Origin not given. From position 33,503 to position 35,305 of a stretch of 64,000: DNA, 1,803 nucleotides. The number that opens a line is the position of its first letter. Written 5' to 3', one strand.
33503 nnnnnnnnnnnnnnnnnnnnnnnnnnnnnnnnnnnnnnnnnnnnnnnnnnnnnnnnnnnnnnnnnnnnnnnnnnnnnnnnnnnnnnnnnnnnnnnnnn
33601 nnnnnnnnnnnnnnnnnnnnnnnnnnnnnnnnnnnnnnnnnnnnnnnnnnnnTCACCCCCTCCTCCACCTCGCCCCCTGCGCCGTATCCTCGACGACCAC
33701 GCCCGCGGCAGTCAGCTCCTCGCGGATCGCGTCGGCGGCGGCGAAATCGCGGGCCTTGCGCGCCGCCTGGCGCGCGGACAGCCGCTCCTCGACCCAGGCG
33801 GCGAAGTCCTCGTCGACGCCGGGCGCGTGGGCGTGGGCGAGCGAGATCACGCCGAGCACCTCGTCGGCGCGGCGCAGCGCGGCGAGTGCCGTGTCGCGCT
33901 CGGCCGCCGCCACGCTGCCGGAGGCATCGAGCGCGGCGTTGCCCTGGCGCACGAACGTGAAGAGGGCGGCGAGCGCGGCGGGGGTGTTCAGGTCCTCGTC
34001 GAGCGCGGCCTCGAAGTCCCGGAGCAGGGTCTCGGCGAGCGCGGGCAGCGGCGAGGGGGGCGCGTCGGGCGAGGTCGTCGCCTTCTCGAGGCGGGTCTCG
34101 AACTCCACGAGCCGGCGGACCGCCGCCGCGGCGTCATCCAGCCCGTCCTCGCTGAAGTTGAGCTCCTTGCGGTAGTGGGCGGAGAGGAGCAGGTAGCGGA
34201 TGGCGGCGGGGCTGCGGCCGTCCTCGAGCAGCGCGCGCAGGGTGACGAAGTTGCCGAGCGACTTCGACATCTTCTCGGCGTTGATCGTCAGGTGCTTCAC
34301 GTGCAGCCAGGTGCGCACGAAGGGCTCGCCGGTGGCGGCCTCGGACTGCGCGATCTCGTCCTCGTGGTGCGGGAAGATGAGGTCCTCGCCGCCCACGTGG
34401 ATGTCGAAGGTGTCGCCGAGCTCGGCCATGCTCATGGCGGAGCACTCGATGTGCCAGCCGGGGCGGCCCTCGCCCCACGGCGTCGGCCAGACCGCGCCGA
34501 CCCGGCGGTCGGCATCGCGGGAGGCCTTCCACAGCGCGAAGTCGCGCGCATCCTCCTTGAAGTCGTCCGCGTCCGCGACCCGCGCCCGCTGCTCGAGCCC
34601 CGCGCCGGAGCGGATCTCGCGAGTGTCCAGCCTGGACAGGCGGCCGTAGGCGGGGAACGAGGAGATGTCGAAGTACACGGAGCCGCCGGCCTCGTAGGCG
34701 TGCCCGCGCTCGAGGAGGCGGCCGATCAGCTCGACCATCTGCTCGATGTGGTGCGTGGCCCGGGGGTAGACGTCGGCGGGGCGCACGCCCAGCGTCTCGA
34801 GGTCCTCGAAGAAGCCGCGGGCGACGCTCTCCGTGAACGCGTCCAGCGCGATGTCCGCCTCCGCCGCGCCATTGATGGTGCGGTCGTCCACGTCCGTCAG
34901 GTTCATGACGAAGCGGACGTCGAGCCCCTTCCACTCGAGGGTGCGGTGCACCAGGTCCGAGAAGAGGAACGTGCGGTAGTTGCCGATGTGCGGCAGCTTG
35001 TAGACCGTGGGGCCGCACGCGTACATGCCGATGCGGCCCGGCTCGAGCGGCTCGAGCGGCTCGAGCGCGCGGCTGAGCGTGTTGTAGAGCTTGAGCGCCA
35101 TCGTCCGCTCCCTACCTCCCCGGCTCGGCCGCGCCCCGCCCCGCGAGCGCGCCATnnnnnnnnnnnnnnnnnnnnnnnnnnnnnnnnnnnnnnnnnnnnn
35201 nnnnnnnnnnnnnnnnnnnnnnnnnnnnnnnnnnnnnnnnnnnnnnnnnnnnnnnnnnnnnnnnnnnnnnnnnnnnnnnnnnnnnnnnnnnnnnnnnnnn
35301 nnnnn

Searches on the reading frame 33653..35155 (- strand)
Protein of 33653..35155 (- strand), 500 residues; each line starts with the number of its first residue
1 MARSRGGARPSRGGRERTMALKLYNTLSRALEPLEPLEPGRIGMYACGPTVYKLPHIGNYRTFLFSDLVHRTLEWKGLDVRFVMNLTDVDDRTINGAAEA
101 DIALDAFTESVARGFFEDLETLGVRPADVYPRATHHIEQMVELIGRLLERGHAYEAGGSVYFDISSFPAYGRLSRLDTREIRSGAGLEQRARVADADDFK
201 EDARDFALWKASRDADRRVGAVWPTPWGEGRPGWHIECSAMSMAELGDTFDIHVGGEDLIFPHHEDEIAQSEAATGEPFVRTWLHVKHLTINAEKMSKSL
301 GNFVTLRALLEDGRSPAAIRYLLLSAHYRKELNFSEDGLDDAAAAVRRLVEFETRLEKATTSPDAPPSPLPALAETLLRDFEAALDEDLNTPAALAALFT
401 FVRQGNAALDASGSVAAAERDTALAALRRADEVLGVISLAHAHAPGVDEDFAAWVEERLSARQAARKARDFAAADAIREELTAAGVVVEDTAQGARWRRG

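Call 4: search_protein_families(library=pfam, proteins=[window:33653-35155:-], max_evalue=0.01)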
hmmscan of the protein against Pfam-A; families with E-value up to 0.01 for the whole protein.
window:33653-35155:- (500 aa): 6 families
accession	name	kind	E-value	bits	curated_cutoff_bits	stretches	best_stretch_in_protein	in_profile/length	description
PF01406.26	tRNA-synt_1e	-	2.6e-110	369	27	1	35-342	3-299/301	tRNA synthetases class I (C) catalytic domain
PF09190.17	DALR_2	-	6.4e-11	43.1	22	1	381-436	2-55/57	DALR domain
PF09334.17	tRNA-synt_1g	-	9.2e-11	41.6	20.1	2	263-337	295-369/391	tRNA synthetases class I (M)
PF23493.1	CysS_C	-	1e-08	35.6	23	1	450-498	3-51/51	Cysteinyl-tRNA ligase anticodon binding domain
PF01921.24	tRNA-synt_1f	-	3e-07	30.1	27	0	47-90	28-71/360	tRNA synthetases class I (K)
PF00133.28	tRNA-synt_1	-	0.0011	18.3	22.7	0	251-335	330-414/414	tRNA synthetases class I (I, L, M and V)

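Call 24: find_related_loci(query=window:33653-35101:-, collection=metagenome_contigs, flank=10000)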
Query window:33653-35101:- (482 aa) in metagenome_contigs; peptide patterns used: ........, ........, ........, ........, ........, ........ (x = any residue, [..] = any of these).
600 stretches matched a pattern (row limit reached: there are more); 567 encode a relative of the query (tblastn E <= 1e-3); the best 80 are kept; 80 distinct loci.
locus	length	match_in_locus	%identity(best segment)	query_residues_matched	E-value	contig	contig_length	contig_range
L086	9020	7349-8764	66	1-480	0e+0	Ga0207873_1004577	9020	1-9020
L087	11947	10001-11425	65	1-481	0e+0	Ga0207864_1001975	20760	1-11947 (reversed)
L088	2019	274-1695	57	1-480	0e+0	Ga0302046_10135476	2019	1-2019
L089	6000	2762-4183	57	1-480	1e-179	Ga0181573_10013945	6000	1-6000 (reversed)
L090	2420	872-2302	58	1-479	0e+0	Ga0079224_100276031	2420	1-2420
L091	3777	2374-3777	55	1-473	2e-177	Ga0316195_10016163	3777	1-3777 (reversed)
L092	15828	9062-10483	57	1-480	5e-170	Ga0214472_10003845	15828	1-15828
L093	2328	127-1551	54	1-481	0e+0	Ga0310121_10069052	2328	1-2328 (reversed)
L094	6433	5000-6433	54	1-471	8e-158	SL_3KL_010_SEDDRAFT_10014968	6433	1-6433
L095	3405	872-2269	52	5-481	1e-159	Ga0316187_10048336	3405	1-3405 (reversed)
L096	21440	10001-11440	57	1-480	6e-152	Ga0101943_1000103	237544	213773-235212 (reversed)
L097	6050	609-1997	51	2-480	6e-152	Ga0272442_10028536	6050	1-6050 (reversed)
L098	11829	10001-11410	53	1-480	1e-150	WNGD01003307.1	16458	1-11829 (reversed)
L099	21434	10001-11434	55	1-479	2e-153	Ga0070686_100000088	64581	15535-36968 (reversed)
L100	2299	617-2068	53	1-481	4e-161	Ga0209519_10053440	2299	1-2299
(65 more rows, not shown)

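Call 28: search_protein_families(library=pfam, proteins=[L099:12897-15584:+, L099:12639-15581:-, L099:15805-18693:-, L099:11981-12637:+, L099:19610-20260:-, L092:11433-12143:+, L092:12170-12877:+, L092:12881-14191:+, L092:14214-15788:+, L092:10458-10904:+], max_evalue=0.001)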
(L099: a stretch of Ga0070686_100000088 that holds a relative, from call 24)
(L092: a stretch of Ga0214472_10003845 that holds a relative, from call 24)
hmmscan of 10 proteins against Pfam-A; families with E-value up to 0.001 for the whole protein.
L099:12897-15584:+ (895 aa): 5 families
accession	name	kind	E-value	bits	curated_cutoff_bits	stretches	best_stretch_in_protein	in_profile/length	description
PF14870.12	PSII_BNR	-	1.5e-10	41.3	27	0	401-512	39-140/303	Photosynthesis system II assembly factor YCF48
PF15902.12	Sortilin-Vps10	-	2.8e-10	40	33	0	645-781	3-112/446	Sortilin, neurotensin receptor 3,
PF13088.12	BNR_2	-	1e-07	32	31.4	0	348-472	85-211/277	BNR repeat-like domain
PF02012.26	BNR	-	7.9e-07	28.6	27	0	405-414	3-12/12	BNR/Asp-box repeat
PF13859.12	BNR_3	-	0.00018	21.5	27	0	685-838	73-224/308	BNR repeat-like domain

L099:12639-15581:- (980 aa): 0 families

L099:15805-18693:- (962 aa): 2 families
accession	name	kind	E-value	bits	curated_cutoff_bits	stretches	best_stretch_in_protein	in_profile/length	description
PF13676.11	TIR_2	-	8.5e-13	49.3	28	1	363-473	1-108/122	TIR domain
PF13519.12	VWA_2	-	1.3e-10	42.3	27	1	3-119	2-106/107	von Willebrand factor type A domain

L099:11981-12637:+ (218 aa): 0 families

L099:19610-20260:- (216 aa): 0 families

L092:11433-12143:+ (236 aa): 0 families

L092:12170-12877:+ (235 aa): 0 families

L092:12881-14191:+ (436 aa): 0 families

L092:14214-15788:+ (524 aa): 0 families

L092:10458-10904:+ (148 aa): 0 families

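Call 37: find_homologous_proteins(query=window:33653-35101:-, max_evalue=1e-50)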
Query window:33653-35101:- (482 aa): 7996 proteins with E <= 1e-50 among 8000 candidates; the best 120 are listed.
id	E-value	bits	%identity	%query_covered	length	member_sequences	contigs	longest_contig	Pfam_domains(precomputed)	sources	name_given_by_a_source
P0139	0.0e+0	1072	100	100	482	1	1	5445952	PF09334.18,PF01406.26,PF23493.2,PF01921.25,PF09190.18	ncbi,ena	-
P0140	1.8e-227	774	71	100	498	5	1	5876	PF09334.18,PF01406.26,PF23493.2,PF01921.25,PF00133.29,PF09190.18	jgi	jgi:cysteinyl-tRNA synthetase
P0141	9.2e-212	722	69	100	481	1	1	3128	PF09334.18,PF01406.26,PF23493.2,PF01921.25,PF00133.29,PF09190.18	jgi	jgi:cysteinyl-tRNA synthetase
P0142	1.7e-211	721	68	100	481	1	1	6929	PF09334.18,PF01406.26,PF23493.2,PF00133.29,PF09190.18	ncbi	-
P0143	1.6e-210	718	68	100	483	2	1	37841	PF09334.18,PF01406.26,PF23493.2,PF01921.25,PF09190.18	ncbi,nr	ncbi:MAG TPA: cysteine--tRNA ligase [Longimicrobiales bacterium]|nr:cysteine--tRNA ligase [Longimicr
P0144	6.2e-209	713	67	100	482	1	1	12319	PF09334.18,PF01406.26,PF23493.2,PF01921.25,PF00133.29,PF09190.18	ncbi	-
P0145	5.1e-207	707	67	100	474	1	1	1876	PF09334.18,PF01406.26,PF23493.2,PF01921.25,PF00133.29,PF09190.18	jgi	-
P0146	2.7e-206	704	66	100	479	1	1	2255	PF09334.18,PF01406.26,PF23493.2,PF01921.25,PF09190.18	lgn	-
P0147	1.3e-205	702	67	100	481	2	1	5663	PF09334.18,PF01406.26,PF01921.25,PF09190.18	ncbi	-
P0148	2.1e-205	701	66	100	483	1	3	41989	PF09334.18,PF01406.26,PF23493.2,PF01921.25,PF09190.18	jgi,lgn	-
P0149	2.8e-205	701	66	100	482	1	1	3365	PF09334.18,PF01406.26,PF23493.2,PF01921.25,PF09190.18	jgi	-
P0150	5.1e-205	700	68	100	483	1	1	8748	PF09334.18,PF01406.26,PF23493.2,PF01921.25,PF00133.29,PF09190.18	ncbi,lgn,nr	ncbi:MAG: cysteine--tRNA ligase [Gemmatimonadetes bacterium]|nr:cysteine--tRNA ligase [Gemmatimonado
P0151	1.5e-204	698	67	100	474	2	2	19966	PF09334.18,PF01406.26,PF23493.2,PF01921.25,PF00133.29,PF09190.18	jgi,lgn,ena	-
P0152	2.3e-204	698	66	100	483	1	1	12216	PF09334.18,PF01406.26,PF09190.18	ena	-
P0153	3.4e-204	697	66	100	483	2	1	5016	PF09334.18,PF01406.26,PF09190.18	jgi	-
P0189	1.7e-201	688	68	100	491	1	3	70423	PF09334.18,PF01406.26,PF23493.2,PF01921.25,PF09190.18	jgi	jgi:cysteinyl-tRNA synthetase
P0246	5.7e-198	677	64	100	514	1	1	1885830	PF09334.18,PF01406.26,PF23493.2,PF01921.25,PF09190.18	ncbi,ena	-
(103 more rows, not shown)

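Call 39: find_encoding_contigs(protein=P0140, flank=10000, max_places=3)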
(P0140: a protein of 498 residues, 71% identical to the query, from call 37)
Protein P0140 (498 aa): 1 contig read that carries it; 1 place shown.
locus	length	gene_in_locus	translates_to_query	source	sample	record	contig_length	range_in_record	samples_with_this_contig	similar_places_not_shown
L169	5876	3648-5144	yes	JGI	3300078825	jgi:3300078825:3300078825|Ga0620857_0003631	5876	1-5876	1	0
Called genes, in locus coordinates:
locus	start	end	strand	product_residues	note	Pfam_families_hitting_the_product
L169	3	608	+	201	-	?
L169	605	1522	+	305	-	PF01180:DHO_dh, PF01207:Dus (faint)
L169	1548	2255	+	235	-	PF00215:OMPdecase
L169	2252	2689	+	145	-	-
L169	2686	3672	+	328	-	PF00924:MS_channel_2nd, PF21082:MS_channel_3rd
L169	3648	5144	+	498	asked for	PF00133:tRNA-synt_1 (faint), PF01406:tRNA-synt_1e, PF09334:tRNA-synt_1g (weak), PF01921:tRNA-synt_1f (weak), PF09190:DALR_2, PF23493:CysS_C (weak)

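Call 65: find_encoding_contigs(protein=P0143, flank=8000, max_places=2)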
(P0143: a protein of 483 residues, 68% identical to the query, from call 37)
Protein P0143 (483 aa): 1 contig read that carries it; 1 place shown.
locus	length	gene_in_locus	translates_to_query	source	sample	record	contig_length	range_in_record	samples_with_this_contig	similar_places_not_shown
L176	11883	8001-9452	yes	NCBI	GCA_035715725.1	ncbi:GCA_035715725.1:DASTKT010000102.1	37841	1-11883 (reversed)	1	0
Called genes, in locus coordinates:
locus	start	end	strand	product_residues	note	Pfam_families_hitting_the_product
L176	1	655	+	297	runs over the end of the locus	PF03631:Virul_fac_BrkB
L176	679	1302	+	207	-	PF03734:YkuD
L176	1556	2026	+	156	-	PF01668:SmpB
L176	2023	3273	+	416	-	PF01520:Amidase_3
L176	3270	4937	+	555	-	-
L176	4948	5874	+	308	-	PF01180:DHO_dh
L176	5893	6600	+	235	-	PF00215:OMPdecase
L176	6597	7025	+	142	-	-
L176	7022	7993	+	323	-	PF21088:MS_channel_1st, PF00924:MS_channel_2nd, PF21082:MS_channel_3rd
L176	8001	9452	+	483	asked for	PF01406:tRNA-synt_1e, PF01921:tRNA-synt_1f (faint), PF09334:tRNA-synt_1g (faint), PF09190:DALR_2, PF23493:CysS_C (weak)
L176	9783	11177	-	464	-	-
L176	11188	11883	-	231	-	?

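Call 66: find_encoding_contigs(protein=P0189, flank=8000, max_places=3)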
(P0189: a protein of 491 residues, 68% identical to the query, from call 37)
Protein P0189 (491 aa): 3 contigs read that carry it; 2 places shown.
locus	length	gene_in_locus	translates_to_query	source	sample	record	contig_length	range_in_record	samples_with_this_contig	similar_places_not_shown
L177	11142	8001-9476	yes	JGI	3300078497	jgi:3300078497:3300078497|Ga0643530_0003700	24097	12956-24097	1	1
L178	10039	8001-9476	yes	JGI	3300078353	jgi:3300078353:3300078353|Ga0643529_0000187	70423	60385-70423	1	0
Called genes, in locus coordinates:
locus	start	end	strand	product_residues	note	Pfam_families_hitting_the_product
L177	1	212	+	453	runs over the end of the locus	PF00072:Response_reg, PF01078:Mg_chelatase (faint), PF00158:Sigma54_activat, PF13191:AAA_16 (weak), PF14532:Sigma54_activ_2, PF07728:AAA_5, PF25601:AAA_lid_14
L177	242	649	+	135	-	PF12732:YtxH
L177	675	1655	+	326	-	PF03631:Virul_fac_BrkB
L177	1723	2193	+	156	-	PF01668:SmpB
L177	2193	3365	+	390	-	PF01520:Amidase_3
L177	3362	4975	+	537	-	-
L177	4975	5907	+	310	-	PF01180:DHO_dh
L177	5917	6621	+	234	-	PF00215:OMPdecase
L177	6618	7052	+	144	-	-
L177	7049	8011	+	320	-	PF00924:MS_channel_2nd, PF21082:MS_channel_3rd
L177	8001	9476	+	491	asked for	PF01406:tRNA-synt_1e, PF01921:tRNA-synt_1f (faint), PF09334:tRNA-synt_1g (faint), PF09190:DALR_2, PF23493:CysS_C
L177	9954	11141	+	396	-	?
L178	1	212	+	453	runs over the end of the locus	PF00072:Response_reg, PF01078:Mg_chelatase (faint), PF00158:Sigma54_activat, PF13191:AAA_16 (weak), PF14532:Sigma54_activ_2, PF07728:AAA_5, PF25601:AAA_lid_14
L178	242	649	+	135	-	PF12732:YtxH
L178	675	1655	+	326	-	PF03631:Virul_fac_BrkB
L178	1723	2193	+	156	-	PF01668:SmpB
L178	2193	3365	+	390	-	PF01520:Amidase_3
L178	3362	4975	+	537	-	-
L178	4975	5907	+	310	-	PF01180:DHO_dh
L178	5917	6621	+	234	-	PF00215:OMPdecase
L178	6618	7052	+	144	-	-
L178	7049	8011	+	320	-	PF00924:MS_channel_2nd, PF21082:MS_channel_3rd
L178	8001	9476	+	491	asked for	PF01406:tRNA-synt_1e, PF01921:tRNA-synt_1f (faint), PF09334:tRNA-synt_1g (faint), PF09190:DALR_2, PF23493:CysS_C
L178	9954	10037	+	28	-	?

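Call 68: search_protein_families(library=pfam, proteins=[L176:9783-11177:-, L176:11188-11883:-], max_evalue=0.1)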
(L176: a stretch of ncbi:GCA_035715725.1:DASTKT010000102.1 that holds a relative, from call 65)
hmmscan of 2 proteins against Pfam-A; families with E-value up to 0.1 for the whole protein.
L176:9783-11177:- (464 aa): 1 family
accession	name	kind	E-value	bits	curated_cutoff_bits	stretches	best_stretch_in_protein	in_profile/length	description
PF07980.17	SusD_RagB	-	6.1e-05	23.2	23.1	1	348-412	168-234/297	SusD family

L176:11188-11883:- (231 aa): 0 families

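Call 69: search_protein_families(library=pfam, proteins=[L092:11214-11798:-, L092:11999-12748:-, L092:12965-13885:-, L092:14478-15155:-, L092:13552-14277:+, L092:11372-11848:+, L099:19610-20260:-, L099:20398-21360:-, L099:19586-20197:+], max_evalue=0.01)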
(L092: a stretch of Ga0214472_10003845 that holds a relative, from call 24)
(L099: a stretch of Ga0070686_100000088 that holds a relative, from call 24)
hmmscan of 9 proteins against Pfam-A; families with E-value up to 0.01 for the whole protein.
L092:11214-11798:- (194 aa): 0 families

L092:11999-12748:- (249 aa): 0 families

L092:12965-13885:- (306 aa): 0 families

L092:14478-15155:- (225 aa): 0 families

L092:13552-14277:+ (241 aa): 0 families

L092:11372-11848:+ (158 aa): 0 families

L099:19610-20260:- (216 aa): 0 families

L099:20398-21360:- (320 aa): 2 families
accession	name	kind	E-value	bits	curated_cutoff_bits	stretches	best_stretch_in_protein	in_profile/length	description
PF13428.12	TPR_14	-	0.001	20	23.5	0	267-309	3-44/44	Tetratricopeptide repeat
PF07719.23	TPR_2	-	0.0063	17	27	0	271-295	7-31/34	Tetratricopeptide repeat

L099:19586-20197:+ (203 aa): 0 families

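Call 83: find_encoding_contigs(protein=P0246, flank=10000, max_places=2)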
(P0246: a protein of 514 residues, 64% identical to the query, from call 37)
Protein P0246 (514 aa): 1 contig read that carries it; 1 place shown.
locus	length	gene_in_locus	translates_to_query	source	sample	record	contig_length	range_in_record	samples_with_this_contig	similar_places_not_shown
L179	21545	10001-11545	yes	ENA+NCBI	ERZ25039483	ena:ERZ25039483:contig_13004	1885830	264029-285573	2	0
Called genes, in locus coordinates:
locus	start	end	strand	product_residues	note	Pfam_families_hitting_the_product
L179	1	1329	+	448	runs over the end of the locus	PF00342:PGI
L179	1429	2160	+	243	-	PF00512:HisKA, PF02518:HATPase_c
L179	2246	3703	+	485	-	PF00072:Response_reg, PF00158:Sigma54_activat, PF01078:Mg_chelatase (faint), PF14532:Sigma54_activ_2, PF07724:AAA_2 (faint), PF07728:AAA_5, PF25601:AAA_lid_14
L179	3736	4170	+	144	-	PF12732:YtxH, PF01442:Apolipoprotein (weak)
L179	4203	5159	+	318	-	PF03631:Virul_fac_BrkB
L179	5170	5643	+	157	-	PF01668:SmpB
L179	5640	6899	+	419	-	PF01520:Amidase_3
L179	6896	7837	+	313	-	PF01180:DHO_dh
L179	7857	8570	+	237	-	PF00215:OMPdecase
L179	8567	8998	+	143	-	-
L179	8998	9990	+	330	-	PF21088:MS_channel_1st (weak), PF00924:MS_channel_2nd, PF21082:MS_channel_3rd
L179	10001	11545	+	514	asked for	PF01406:tRNA-synt_1e, PF01921:tRNA-synt_1f (faint), PF09334:tRNA-synt_1g (faint), PF09190:DALR_2, PF23493:CysS_C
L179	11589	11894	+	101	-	PF02687:FtsX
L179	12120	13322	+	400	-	PF16499:Melibiase_2, PF17801:Melibiase_C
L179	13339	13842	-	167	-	PF06445:GyrI-like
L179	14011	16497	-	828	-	PF12704:MacB_PCD, PF02687:FtsX, PF12704:MacB_PCD, PF02687:FtsX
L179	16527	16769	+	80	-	-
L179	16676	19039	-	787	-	PF14312:FG-GAP_2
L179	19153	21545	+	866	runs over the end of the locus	PF12704:MacB_PCD, PF02687:FtsX, PF12704:MacB_PCD, PF02687:FtsX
